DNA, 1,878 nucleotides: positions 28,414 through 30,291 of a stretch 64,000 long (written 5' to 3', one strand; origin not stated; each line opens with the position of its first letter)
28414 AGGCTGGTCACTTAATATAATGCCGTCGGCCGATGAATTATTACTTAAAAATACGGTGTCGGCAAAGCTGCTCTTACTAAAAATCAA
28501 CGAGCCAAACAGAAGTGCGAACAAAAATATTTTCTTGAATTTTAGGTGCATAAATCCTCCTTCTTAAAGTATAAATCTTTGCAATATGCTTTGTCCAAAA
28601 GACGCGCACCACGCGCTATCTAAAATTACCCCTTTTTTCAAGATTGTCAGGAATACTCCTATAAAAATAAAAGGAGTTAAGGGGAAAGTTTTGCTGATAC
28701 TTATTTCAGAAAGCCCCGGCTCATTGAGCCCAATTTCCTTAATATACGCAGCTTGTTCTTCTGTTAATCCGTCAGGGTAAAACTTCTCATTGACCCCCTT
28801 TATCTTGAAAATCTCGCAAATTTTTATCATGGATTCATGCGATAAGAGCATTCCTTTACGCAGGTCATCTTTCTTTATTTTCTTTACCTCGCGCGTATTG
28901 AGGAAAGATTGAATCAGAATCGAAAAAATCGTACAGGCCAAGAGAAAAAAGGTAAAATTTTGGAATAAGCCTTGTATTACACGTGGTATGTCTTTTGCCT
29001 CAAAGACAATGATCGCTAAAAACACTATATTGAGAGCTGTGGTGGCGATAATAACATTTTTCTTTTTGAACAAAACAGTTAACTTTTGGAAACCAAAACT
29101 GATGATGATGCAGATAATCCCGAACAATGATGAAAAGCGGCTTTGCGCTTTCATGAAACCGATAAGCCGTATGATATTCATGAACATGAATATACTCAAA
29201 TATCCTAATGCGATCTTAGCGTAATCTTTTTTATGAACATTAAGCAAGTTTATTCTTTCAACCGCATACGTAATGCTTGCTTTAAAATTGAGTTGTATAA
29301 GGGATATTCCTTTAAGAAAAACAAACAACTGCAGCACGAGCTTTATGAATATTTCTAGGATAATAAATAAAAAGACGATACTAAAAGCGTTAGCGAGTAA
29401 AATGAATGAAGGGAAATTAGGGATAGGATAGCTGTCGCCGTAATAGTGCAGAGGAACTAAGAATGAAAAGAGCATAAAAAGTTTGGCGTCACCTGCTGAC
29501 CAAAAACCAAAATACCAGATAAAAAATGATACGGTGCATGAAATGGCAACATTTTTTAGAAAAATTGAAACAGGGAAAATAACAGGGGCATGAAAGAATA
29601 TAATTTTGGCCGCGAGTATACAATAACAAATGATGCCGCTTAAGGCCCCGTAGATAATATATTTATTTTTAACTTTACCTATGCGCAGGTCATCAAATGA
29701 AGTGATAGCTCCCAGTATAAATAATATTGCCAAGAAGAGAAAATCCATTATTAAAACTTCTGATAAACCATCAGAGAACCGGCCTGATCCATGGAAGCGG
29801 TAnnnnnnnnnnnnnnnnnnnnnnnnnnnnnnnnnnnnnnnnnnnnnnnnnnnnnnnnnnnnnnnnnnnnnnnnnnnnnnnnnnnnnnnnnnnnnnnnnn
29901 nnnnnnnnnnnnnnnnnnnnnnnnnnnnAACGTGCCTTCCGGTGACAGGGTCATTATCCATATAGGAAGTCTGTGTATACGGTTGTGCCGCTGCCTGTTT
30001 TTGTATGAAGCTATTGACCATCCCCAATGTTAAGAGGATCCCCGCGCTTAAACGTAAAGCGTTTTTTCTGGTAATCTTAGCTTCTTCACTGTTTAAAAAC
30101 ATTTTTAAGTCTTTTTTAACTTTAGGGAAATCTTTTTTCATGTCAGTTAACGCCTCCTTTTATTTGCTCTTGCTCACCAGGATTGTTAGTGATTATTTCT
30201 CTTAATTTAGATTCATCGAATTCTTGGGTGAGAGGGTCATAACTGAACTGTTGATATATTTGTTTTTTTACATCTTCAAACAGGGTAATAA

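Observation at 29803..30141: Perfect 9-bp tandem DNA repeat encoding a membrane-anchored (Ser-His-Gly)12 module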

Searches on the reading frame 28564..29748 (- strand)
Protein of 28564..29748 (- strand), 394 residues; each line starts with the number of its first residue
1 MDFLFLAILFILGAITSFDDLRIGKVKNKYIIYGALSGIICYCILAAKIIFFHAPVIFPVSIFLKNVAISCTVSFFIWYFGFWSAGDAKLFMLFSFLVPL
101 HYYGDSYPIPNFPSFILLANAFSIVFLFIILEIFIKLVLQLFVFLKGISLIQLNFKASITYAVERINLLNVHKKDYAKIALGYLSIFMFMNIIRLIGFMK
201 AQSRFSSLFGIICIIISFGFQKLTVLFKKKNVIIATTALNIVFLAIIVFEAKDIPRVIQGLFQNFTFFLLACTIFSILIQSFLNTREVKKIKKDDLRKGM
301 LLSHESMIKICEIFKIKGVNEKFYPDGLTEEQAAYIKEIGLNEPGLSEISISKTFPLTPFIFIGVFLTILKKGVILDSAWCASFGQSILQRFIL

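Call 6: search_protein_families(library=ncbifam, max_evalue=0.1, proteins=[window:28564-29748:-])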
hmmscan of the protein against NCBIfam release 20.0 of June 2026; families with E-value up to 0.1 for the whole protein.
window:28564-29748:- (394 aa): 0 families

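Call 7: search_protein_families(library=pfam, max_evalue=0.1, proteins=[window:28564-29748:-])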
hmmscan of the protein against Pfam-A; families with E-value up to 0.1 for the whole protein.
window:28564-29748:- (394 aa): 1 family
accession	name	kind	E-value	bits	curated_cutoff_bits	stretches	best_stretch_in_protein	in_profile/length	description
PF01478.23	Peptidase_A24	-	0.0059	17.5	26.5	1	8-126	2-89/104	Type IV leader peptidase family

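Call 18: search_protein_families(library=padloc, max_evalue=0.001, proteins=[window:28564-29748:-])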
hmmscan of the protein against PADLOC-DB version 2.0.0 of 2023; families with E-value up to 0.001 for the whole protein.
window:28564-29748:- (394 aa): 0 families

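Call 35: find_homologous_proteins(query=window:28564-29748:-, max_evalue=0.001)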
Query window:28564-29748:- (394 aa): 31 proteins with E <= 0.001 among 6666 candidates.
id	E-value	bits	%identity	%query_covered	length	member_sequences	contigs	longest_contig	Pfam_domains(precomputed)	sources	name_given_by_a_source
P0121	5.4e-246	834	100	100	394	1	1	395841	-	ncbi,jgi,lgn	ncbi:MAG: hypothetical protein WDL87_05980 [Candidatus Omnitrophota bacterium]|jgi:hypothetical prot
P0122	9.0e-180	616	73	100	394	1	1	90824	-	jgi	jgi:hypothetical protein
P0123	5.6e-173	594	70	100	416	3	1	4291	-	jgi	-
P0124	9.7e-173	593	70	98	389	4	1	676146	-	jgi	-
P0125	9.4e-62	228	36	96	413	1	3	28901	-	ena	-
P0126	9.9e-60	221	35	96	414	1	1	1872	-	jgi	jgi:hypothetical protein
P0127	4.4e-59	219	38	98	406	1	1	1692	-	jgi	jgi:hypothetical protein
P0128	3.5e-55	206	37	94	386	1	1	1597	PF01478.24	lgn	-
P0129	1.8e-54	204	36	92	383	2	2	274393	PF01478.24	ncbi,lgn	-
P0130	1.2e-26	112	29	94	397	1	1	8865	-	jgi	-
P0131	4.3e-25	107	45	29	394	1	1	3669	-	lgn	-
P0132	9.7e-25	106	40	29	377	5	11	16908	PF01478.24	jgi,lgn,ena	-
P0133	6.1e-21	93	29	93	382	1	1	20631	PF01478.24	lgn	-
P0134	6.2e-21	93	30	95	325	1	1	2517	PF01478.24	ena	-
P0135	1.1e-20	93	46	34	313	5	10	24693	PF01478.24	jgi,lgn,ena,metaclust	metaclust:\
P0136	1.4e-20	92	30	95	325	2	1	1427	PF01478.24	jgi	-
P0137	2.1e-20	92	30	95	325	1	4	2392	PF01478.24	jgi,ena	-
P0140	9.6e-19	86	28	96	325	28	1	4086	PF01478.24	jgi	-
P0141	4.0e-16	78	24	92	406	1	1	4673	PF01478.24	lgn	-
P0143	1.4e-12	66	28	76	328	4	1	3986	PF01478.24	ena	-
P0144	1.6e-12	66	26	94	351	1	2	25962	PF01478.24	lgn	-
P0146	3.8e-11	61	37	33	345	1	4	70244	PF01478.24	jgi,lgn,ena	-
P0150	5.7e-6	44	37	31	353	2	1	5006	PF01478.24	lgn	-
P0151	1.5e-5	43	26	90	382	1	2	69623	-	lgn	-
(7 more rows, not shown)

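Call 36: find_encoding_contigs(protein=P0121, flank=10000, max_places=2)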
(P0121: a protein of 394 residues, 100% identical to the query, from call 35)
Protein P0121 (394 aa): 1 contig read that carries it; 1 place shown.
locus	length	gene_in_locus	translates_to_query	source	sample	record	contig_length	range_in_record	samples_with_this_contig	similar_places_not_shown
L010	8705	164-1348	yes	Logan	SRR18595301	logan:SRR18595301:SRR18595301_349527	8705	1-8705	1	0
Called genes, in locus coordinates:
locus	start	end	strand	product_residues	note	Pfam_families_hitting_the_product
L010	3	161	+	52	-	?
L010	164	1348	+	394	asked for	-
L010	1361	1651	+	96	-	-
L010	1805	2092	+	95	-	PF02686:GatC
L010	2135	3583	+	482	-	PF01425:Amidase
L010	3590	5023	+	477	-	PF02934:GatB_N, PF02637:GatB_Yqey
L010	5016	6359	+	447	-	PF22694:CtpB_N-like, PF00595:PDZ, PF13180:PDZ_2, PF17820:PDZ_6, PF03572:Peptidase_S41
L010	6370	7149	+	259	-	PF04748:Polysacc_deac_2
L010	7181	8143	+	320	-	PF00814:TsaD, PF22521:HypF_C_2 (weak)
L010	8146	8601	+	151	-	PF02308:MgtC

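Call 39: search_solved_structures(query=A3, max_evalue=1, show_alignments=2)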
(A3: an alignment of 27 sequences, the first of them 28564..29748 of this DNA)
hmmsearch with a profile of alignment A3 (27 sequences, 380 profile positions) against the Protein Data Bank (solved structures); distinct sequences matched with E-value up to 1: 0.

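Call 51: predict_structure(alignment_id=A3)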
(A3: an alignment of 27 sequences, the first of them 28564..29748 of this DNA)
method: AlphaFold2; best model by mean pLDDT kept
length: 394 residues; sequences in the alignment: 27
mean_pLDDT: 82.1   pTM: 0.69
mean pLDDT of the five models: 82.1, 81.5, 79.9, 78.4, 78.1
residues with pLDDT >= 90: 95; 70-90: 244; 50-70: 52; < 50: 3
segments of 3 or more residues with pLDDT < 50: 199-201
pLDDT, mean of each block of 10 residues (from residue 1): 89 94 86 95 89 77 93 89 87 94 82 89 83 78 73 68 80 83 87 67 61 73 84 91 89 84 82 72 66 86 87 86 80 89 85 83 93 72 63 61
secondary structure, 60 per line:
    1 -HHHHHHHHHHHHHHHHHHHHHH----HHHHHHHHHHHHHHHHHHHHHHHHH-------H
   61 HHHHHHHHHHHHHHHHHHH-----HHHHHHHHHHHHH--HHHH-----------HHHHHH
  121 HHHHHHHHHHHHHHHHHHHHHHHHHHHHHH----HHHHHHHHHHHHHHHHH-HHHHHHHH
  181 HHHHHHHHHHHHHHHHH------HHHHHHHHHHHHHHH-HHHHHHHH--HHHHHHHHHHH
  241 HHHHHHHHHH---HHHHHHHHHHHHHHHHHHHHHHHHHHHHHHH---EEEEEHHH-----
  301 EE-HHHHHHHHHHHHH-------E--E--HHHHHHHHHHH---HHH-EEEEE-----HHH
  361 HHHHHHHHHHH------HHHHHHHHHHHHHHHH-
elements in order: H2-23 H28-52 H60-79 H85-97 H100-103 H115-150 H155-171 H173-197 H204-218 H220-227 H230-250 H254-284 E288-292 H304-316 H330-340 E348-352 H358-371 H378-393

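Call 53: fold_search(model_id=the predicted structure, library=pdb)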
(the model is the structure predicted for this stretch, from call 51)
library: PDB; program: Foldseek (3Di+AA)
matches with E <= 10: 25; with E <= 0.001: 0
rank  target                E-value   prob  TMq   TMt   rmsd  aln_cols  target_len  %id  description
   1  6nq0_A                1.8e+00  0.05  0.13  0.09  23.3       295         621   14  Cryo-EM structure of human TPC2 channel in the ligand-bound open state (released 2019-03-27)
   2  8u7o_B                2.2e+00  0.03  0.13  0.07  27.5       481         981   10  WT sea urchin SLC9C1 with 5mM cAMP at pH 6 in Na+ - Grip and Twist (GnT) conformation (released 2025-03-26)
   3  8u7r_A                2.5e+00  0.02  0.12  0.06  27.6       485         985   11  WT sea urchin SLC9C1 at pH 6 in presence of K+ (released 2025-03-26)
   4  9n76_SW               3.5e+00  0.03  0.08  0.12  20.5       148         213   14  SSU processome maturation and disassembly, State J (released 2025-11-05)
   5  9f63                  3.9e+00  0.02  0.12  0.12  25.9       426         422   10  Crystal structure of Saccharomyces cerevisiae pH nine-sensitive protein 1 (PNS1) (released 2024-05-15)
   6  4bpw_D                4.7e+00  0.02  0.11  0.17  17.3       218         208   11  Crystal structure of human primase bound to UTP (released 2013-09-25)
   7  7nyw_A                5.0e+00  0.02  0.10  0.07  36.1       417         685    8  Cryo-EM structure of the MukBEF-MatP-DNA head module (released 2021-07-07)
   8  8pxb_A                5.8e+00  0.01  0.11  0.10  24.9       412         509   14  Cryo-EM structure of horse NHE9 with a extracellular loop (released 2024-08-07)
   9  7vpx_D                6.1e+00  0.03  0.07  0.21  20.9       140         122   10  The cryo-EM structure of the human pre-A complex (released 2023-05-03)
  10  4mrn_A                6.1e+00  0.02  0.12  0.09  24.8       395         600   12  Structure of a bacterial Atm1-family ABC transporter (released 2014-03-19)
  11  4atv_A                6.4e+00  0.02  0.14  0.14  25.6       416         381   10  STRUCTURE OF A TRIPLE MUTANT OF THE NHAA DIMER, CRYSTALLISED AT LOW PH (released 2013-07-10)
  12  8pdu_A                6.7e+00  0.01  0.11  0.06  25.0       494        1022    8  cGMP-bound SpSLC9C1 in lipid nanodiscs, dimer (released 2023-11-08)
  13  8r5s_G                7.0e+00  0.04  0.13  0.20  25.1       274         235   13  t113 - De-novo designed soluble homotetramer (released 2024-11-27)
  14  9n61_A                7.0e+00  0.01  0.10  0.08  23.9       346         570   11  Transporter associated with antigen processing (TAP) bound to the 9-mer peptide RRYQKSTEL and ATP (released 2025-09-03)
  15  8xmj_B                7.4e+00  0.02  0.13  0.15  16.3       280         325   11  Cryo-EM structure of human ZnT1 WT, in the presence of zinc, determined in heterogeneous conformations- one subunit in (released 2024-10-30)
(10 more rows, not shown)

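Call 67: find_encoding_contigs(protein=P0146, flank=10000, max_places=1)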
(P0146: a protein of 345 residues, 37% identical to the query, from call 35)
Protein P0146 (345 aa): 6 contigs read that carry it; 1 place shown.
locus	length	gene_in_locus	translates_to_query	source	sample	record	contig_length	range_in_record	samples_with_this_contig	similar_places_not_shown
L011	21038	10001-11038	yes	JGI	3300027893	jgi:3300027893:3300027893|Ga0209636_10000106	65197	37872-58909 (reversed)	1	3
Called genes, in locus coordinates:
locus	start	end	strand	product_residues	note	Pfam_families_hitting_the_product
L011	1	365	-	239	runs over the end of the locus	PF02463:SMC_N (weak), PF00005:ABC_tran, PF13304:AAA_21 (faint)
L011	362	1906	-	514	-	PF00528:BPD_transp_1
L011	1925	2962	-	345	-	PF01547:SBP_bac_1, PF13531:SBP_bac_11, PF13416:SBP_bac_8, PF13343:SBP_bac_6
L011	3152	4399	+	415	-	PF13353:Fer4_12 (weak), PF04055:Radical_SAM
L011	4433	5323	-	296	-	-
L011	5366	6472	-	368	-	PF26549:Tricorn_N (faint)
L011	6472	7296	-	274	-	-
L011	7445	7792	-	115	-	-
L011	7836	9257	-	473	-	PF04055:Radical_SAM, PF13353:Fer4_12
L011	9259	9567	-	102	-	-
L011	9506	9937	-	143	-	PF27806:HxsD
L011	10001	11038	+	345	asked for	PF01478:Peptidase_A24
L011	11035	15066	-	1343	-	-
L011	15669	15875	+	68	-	PF18895:T4SS_pilin (weak)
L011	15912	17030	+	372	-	PF04956:TrbC (weak), PF18895:T4SS_pilin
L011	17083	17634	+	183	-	PF04956:TrbC (weak), PF18895:T4SS_pilin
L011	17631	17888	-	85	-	PF18895:T4SS_pilin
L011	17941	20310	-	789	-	PF18895:T4SS_pilin (weak)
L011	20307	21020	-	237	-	-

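Call 68: find_encoding_contigs(protein=P0151, flank=10000, max_places=1)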
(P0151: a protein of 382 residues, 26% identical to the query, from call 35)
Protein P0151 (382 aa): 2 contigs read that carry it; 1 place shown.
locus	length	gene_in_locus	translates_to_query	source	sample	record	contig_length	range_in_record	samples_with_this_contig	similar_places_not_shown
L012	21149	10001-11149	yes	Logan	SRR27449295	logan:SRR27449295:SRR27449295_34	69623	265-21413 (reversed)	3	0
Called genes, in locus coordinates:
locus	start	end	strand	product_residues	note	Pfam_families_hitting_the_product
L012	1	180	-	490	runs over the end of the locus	-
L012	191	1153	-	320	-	PF01300:Sua5_yciO_yrdC, PF03481:Sua5_C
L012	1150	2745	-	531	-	-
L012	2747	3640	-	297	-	PF00535:Glycos_transf_2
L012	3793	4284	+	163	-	PF01741:MscL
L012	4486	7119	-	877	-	PF01411:tRNA-synt_2c, PF07973:tRNA_SAD, PF02272:DHHA1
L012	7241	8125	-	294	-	PF04055:Radical_SAM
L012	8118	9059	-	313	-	PF04055:Radical_SAM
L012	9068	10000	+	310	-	PF04055:Radical_SAM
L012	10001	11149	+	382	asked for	-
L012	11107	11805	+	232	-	PF04055:Radical_SAM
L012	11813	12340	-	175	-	PF02417:Chromate_transp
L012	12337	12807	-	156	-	PF02417:Chromate_transp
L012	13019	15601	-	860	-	PF02861:Clp_N, PF23569:NBD_SMAX1, PF00004:AAA, PF17871:AAA_lid_9, PF00004:AAA, PF07724:AAA_2, PF07728:AAA_5, PF10431:ClpB_D2-small, +7 more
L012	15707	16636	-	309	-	PF05951:Peptidase_M15_2, PF08291:Peptidase_M15_3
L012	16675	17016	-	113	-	PF02627:CMD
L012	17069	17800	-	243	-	PF03099:BPL_LplA_LipB, PF02237:BPL_C (faint)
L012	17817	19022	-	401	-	PF03977:OAD_beta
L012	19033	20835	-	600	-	PF00682:HMGL-like, PF02436:PYC_OADA, PF00364:Biotin_lipoyl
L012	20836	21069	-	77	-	PF04277:OAD_gamma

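Call 74: search_protein_families(library=ncbifam, max_evalue=0.001, proteins=[L011:7445-7792:-, L011:9259-9567:-, L011:9506-9937:-, L011:7836-9257:-, L011:3152-4399:+])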
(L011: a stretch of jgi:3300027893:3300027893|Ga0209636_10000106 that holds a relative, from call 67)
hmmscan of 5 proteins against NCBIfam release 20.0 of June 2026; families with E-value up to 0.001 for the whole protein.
L011:7445-7792:- (115 aa): 1 family
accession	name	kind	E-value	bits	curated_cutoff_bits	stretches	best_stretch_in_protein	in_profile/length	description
NF038309.1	HisXaaSer_A3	equivalog_domain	6.4e-05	22.7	65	1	5-35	2-32/81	His-Xaa-Ser repeat protein HxsA3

L011:9259-9567:- (102 aa): 1 family
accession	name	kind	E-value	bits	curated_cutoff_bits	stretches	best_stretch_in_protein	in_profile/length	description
NF038315.1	HxsD_rel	equivalog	1.5e-13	50.8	41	1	33-93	3-61/62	HxsD-like protein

L011:9506-9937:- (143 aa): 1 family
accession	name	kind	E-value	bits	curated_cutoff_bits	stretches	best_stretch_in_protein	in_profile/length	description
TIGR03976.1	chp_LLNDYxLRE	equivalog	4.2e-11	43.1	50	1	27-107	3-85/90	His-Xaa-Ser system protein HxsD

L011:7836-9257:- (473 aa): 61 families (the best 25 are shown)
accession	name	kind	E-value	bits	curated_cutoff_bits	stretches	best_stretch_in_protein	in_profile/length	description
TIGR03978.1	rSAM_paired_1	equivalog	1e-114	383.9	370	1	21-468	6-466/466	His-Xaa-Ser system radical SAM maturase HxsB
NF047865.1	rSAM_PapB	equivalog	1.6e-39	136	340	1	99-426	7-322/330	PapB family radical SAM/SPASM ranthipeptide maturase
TIGR04068.1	rSAM_ocin_clost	equivalog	3.7e-35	121.7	500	1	38-241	21-236/462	Cys-rich peptide radical SAM maturase CcpM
NF041298.1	rSAM_mat_DynA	equivalog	1.5e-32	112.9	450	1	98-455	4-353/356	dynobactin maturation radical SAM/SPASM protein DynA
TIGR04064.1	rSAM_nif11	equivalog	8.3e-31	107.2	518.7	1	99-234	82-221/459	nif11-like peptide radical SAM maturase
NF040492.1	not_ScfB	exception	1.9e-30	106.1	855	1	62-450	66-443/450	ScfB-related radical SAM/SPASM orphan maturase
TIGR03974.1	rSAM_six_Cys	equivalog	2.9e-30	105.5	425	1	59-445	64-439/451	thioether cross-link-forming SCIFF peptide maturase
NF038107.1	rSAM_NF038107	equivalog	2.2e-29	102.5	600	1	12-241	1-237/444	Cys-every-fifth radical SAM/SPASM peptide maturase CefB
NF010321.0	PRK13758.1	equivalog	2.4e-28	99.3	441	1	95-457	5-364/370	anaerobic sulfatase-maturase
TIGR03942.1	sulfatase_rSAM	equivalog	9.4e-28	97.3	349.45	1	100-455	6-357/363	anaerobic sulfatase maturase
TIGR03906.1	quino_hemo_SAM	equivalog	1e-27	96.9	453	1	97-230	96-234/467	quinohemoprotein amine dehydrogenase maturation protein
NF035951.1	rSAM_RumMC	equivalog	2.6e-24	85.8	720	1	94-232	111-254/510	RumMC family radical SAM sactipeptide maturase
TIGR04463.1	rSAM_vs_C_rich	equivalog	1.2e-21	76.9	525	1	18-237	2-227/438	TIGR04463 family radical SAM/SPASM RiPP maturase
NF038170.1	lachnocin_rSAM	equivalog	3.1e-21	75.8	550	1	73-238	55-224/440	lachnocin radical SAM maturase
TIGR04115.1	rSAM_Cxxx_rpt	equivalog_domain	6e-21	75.3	350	1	100-372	7-275/359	radical SAM peptide maturase, CXXX-repeat target family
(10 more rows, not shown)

L011:3152-4399:+ (415 aa): 11 families
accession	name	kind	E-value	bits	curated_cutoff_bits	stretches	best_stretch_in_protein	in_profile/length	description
TIGR03977.1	rSAM_pair_HxsC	equivalog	2e-11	43.3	267.9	1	69-167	29-120/292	His-Xaa-Ser system radical SAM maturase HxsC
NF001199.0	PRK00164.2-1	equivalog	5e-08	32.4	231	1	68-185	15-124/308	GTP 3',8-cyclase MoaA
TIGR02666.1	moaA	equivalog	3.2e-07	29.6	284.05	1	68-177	13-120/336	GTP 3',8-cyclase MoaA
TIGR02668.1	moaA_archaeal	equivalog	8.1e-07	28.3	325.25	1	68-181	13-118/303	GTP 3',8-cyclase MoaA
TIGR02495.1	NrdG2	equivalog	2.1e-06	27.2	131.15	1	65-184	16-126/193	anaerobic ribonucleoside-triphosphate reductase activating protein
NF038283.1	viperin_w_prok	equivalog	2.5e-06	26.9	180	1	70-169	7-105/281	viperin family antiviral radical SAM protein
TIGR04311.1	rSAM_Geo_metal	subfamily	0.00021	20.5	400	1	67-184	5-117/423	radical SAM/SPASM family putative metalloenzyme maturase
TIGR02109.1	PQQ_syn_pqqE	equivalog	0.00022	20.2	381.35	1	66-181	8-115/358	pyrroloquinoline quinone biosynthesis protein PqqE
TIGR02491.1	NrdG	equivalog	0.00075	19.5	126.1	0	68-154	18-103/154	anaerobic ribonucleoside-triphosphate reductase activating protein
TIGR04347.1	pseudo_SAM_Halo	equivalog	0.00079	18.8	525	0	71-175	44-140/390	TIGR04347 family pseudo-SAM/SPASM protein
TIGR02493.1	PFLA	equivalog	0.00086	18.7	231.75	0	64-142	15-92/235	pyruvate formate-lyase-activating protein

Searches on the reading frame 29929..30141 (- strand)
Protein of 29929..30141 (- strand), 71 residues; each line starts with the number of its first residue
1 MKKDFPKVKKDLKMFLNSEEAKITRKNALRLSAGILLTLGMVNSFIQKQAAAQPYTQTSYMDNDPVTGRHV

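Call 70: search_protein_representatives(protein=window:29929-30141:-)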
Query: 71 residues. Proteins with E-value up to 0.001 (for the whole library): 12; up to 1e-10: 0; up to 1e-30: 0. The best 12 are listed.
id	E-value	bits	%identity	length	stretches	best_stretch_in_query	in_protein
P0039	5.2e-07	45.6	48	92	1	3-70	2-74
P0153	2.3e-05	40.4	46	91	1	2-63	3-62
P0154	1.2e-04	38.2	63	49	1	3-40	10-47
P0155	1.2e-04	38.1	52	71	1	5-60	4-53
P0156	4.6e-04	36.3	58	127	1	2-41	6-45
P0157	6.4e-04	35.9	48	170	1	1-44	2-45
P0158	7.1e-04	35.7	36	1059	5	14-60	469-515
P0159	7.1e-04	35.7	43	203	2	2-71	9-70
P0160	7.3e-04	35.7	43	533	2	22-45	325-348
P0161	7.9e-04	35.6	33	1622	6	28-61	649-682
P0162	8.2e-04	35.5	61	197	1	2-40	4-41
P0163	9.1e-04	35.4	44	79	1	2-59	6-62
